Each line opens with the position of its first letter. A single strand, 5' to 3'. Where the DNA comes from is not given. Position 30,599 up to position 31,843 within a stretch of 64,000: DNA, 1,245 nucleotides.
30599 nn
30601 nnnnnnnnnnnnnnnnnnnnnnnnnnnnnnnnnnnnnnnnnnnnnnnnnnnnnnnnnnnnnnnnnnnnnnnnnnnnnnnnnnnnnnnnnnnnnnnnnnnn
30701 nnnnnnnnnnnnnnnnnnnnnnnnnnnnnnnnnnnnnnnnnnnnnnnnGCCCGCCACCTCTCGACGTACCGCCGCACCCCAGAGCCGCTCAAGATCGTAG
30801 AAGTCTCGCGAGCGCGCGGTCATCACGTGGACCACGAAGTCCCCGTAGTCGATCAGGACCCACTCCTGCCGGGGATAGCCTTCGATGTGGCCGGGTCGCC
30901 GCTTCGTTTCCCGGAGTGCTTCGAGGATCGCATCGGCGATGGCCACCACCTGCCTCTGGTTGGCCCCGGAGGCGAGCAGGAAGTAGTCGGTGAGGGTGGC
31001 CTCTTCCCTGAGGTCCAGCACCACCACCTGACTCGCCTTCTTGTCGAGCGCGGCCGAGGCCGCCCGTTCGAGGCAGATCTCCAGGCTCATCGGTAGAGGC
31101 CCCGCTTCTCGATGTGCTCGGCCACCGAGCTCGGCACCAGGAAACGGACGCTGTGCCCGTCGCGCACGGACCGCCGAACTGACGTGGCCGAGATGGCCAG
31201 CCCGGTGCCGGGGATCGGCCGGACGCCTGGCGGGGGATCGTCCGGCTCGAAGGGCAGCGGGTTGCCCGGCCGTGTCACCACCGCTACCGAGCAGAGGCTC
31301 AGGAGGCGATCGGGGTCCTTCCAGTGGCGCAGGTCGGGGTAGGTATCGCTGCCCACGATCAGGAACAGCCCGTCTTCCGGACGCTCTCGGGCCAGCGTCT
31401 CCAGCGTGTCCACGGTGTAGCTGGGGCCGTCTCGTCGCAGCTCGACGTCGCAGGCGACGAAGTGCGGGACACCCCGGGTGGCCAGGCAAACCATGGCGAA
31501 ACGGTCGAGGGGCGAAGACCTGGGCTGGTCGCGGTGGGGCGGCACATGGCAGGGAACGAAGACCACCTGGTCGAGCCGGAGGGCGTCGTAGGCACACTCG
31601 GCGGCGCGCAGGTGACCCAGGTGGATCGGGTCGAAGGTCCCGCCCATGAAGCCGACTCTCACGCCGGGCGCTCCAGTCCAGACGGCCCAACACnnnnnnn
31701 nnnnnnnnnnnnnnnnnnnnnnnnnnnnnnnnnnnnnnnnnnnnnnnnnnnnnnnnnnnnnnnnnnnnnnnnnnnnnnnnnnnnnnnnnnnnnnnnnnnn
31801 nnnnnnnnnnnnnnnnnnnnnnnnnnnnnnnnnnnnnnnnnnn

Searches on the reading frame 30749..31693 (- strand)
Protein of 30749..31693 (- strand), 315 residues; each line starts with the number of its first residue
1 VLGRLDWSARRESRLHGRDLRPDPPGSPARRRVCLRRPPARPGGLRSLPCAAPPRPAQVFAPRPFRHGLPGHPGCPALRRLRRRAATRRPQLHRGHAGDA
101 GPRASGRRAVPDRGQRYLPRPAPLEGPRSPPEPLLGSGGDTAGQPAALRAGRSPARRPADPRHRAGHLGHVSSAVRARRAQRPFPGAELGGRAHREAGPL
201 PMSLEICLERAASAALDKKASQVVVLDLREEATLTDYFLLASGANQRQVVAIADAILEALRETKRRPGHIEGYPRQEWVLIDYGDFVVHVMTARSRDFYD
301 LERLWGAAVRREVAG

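Call 10: search_protein_families(library=pfam, proteins=[window:30749-31693:-], max_evalue=0.001)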
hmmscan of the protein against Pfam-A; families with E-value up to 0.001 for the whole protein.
window:30749-31693:- (315 aa): 1 family
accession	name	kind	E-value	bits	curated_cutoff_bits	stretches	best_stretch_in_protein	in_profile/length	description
PF02410.21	RsfS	-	1.7e-31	108.8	21.6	1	210-305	2-98/98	Ribosomal silencing factor during starvation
